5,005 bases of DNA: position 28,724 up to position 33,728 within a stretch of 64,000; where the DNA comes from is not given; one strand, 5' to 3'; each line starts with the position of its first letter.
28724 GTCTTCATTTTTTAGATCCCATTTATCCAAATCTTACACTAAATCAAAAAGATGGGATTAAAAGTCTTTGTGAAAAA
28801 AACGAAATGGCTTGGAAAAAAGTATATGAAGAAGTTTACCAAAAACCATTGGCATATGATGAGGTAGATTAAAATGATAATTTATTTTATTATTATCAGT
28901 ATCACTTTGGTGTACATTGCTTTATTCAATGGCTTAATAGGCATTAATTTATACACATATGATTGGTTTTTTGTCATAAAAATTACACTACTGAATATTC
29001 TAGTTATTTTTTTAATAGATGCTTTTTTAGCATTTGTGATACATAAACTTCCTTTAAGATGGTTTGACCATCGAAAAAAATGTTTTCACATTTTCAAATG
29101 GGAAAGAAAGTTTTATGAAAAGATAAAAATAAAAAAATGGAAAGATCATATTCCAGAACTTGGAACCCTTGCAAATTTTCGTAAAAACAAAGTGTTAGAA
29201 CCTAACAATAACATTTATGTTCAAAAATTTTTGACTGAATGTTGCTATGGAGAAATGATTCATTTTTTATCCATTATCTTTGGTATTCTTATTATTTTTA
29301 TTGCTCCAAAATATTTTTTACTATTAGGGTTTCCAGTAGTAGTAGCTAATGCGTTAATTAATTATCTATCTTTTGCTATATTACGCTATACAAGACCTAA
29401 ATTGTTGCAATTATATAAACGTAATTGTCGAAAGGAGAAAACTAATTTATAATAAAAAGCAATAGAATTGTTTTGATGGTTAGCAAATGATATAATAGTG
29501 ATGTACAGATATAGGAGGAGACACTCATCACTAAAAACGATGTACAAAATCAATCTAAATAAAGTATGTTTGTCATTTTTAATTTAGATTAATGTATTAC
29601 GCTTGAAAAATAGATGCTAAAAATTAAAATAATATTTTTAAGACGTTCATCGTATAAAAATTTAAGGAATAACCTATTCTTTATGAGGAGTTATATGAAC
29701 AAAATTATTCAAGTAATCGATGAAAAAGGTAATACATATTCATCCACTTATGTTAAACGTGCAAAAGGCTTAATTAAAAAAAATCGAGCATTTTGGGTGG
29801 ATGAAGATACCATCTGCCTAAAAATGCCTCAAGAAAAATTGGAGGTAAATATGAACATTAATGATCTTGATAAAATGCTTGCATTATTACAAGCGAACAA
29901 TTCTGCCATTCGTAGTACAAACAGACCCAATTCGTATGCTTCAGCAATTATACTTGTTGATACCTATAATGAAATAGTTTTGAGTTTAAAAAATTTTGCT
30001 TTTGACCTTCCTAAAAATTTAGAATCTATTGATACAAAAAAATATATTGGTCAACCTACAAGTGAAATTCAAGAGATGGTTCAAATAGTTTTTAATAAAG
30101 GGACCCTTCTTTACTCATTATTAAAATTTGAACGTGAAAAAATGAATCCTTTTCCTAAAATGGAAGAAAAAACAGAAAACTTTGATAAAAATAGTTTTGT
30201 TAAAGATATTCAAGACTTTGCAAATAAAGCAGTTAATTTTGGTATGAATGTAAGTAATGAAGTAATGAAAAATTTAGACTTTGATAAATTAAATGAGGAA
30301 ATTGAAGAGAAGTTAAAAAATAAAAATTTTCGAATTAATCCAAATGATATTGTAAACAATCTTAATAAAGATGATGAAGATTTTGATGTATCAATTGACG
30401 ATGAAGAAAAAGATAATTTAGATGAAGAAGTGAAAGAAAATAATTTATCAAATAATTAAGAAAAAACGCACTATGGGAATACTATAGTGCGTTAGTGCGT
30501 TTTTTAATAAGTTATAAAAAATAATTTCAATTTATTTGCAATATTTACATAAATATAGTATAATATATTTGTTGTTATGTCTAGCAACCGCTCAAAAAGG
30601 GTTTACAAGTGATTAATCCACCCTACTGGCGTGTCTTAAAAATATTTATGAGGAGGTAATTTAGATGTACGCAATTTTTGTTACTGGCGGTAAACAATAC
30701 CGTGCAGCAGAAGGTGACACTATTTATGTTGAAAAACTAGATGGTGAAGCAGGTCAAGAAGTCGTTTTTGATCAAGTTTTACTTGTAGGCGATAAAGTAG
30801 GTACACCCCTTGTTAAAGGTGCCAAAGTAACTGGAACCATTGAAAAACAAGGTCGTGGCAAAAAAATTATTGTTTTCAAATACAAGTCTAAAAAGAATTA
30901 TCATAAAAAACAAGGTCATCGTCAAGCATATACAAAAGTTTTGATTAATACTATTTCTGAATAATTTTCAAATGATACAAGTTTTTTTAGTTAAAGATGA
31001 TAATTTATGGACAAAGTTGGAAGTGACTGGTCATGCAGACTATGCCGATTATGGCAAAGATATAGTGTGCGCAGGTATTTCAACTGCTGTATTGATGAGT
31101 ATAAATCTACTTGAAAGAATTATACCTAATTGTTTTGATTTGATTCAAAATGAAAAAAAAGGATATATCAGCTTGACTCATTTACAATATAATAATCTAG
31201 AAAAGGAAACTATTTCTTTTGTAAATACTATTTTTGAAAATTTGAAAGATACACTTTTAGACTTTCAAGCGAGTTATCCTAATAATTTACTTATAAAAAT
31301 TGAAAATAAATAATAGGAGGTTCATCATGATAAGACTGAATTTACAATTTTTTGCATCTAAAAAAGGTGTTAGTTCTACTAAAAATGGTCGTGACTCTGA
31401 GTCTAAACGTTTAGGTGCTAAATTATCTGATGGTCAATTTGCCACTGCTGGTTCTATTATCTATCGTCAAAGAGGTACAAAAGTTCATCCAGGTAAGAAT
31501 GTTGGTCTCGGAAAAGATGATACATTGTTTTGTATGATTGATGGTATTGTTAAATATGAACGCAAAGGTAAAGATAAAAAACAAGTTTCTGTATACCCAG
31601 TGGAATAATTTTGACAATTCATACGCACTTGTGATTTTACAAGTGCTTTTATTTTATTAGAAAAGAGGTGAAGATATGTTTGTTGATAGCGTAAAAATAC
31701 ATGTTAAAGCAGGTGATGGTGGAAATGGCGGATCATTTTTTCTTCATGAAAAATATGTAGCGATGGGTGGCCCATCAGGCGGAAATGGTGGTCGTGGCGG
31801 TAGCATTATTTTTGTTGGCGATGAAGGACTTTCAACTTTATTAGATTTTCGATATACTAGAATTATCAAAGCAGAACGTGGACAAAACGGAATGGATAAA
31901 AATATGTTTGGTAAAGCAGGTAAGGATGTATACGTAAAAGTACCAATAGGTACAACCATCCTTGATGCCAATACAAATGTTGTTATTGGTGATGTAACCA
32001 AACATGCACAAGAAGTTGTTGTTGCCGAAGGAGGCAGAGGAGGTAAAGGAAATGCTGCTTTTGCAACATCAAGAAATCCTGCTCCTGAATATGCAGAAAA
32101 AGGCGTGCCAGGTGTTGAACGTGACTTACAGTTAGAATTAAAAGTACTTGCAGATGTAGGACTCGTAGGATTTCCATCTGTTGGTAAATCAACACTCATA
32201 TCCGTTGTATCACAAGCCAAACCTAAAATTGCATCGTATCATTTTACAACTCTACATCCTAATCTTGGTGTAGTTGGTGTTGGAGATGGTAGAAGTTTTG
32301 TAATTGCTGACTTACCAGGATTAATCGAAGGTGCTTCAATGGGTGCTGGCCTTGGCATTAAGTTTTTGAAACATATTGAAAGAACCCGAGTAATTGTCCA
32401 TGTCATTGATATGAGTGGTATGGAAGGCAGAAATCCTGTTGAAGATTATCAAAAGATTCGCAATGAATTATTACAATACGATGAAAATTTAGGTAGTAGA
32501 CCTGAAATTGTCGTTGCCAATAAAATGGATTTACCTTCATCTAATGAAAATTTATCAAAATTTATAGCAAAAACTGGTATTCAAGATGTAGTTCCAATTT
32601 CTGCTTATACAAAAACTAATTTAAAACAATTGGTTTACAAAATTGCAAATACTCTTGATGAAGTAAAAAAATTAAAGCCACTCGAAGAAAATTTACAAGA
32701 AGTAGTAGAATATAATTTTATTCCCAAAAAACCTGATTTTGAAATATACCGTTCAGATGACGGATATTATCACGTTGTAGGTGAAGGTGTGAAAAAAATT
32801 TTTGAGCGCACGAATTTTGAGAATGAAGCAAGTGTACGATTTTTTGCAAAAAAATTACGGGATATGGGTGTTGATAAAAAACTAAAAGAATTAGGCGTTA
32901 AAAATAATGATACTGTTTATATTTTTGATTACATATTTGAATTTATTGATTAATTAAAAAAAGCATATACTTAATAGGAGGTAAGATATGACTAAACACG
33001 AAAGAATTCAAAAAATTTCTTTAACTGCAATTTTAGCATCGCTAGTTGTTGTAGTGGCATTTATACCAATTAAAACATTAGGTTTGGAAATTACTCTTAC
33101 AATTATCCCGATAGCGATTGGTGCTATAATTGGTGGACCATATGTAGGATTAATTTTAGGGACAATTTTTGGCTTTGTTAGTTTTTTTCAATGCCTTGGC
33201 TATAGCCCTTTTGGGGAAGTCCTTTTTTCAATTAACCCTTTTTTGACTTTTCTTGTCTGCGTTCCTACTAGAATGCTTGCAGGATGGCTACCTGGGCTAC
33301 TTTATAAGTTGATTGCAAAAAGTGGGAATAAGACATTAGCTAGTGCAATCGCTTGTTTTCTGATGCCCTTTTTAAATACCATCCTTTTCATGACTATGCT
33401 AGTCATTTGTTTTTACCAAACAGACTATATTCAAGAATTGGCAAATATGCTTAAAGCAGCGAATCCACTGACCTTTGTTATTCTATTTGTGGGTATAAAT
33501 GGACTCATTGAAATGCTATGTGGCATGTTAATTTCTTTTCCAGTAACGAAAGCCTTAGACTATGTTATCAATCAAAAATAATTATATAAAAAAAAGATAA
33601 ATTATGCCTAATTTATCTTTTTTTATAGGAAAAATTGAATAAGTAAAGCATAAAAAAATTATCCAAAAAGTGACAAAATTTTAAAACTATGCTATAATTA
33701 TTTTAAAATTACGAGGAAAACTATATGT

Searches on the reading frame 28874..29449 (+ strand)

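Call 75: search_protein_families(library=pfam, proteins=[window:28874-29449:+], max_evalue=1e-12)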
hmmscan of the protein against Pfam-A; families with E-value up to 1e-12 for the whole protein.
window:28874-29449:+ (192 aa): 1 family
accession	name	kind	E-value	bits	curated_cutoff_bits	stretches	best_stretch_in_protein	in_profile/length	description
PF18927.5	CrtO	-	8.7e-24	84.6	27.3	1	68-183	2-123/123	Glycosyl-4,4'-diaponeurosporenoate acyltransferase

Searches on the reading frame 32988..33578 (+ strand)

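Call 75: search_protein_families(library=pfam, proteins=[window:32988-33578:+], max_evalue=1e-12)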
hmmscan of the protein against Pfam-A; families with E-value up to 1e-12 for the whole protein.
window:32988-33578:+ (197 aa): 1 family
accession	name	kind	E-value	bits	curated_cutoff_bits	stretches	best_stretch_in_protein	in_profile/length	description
PF12822.12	ECF_trnsprt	-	3.9e-16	59.9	30.7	1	9-186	2-168/169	ECF transporter, substrate-specific component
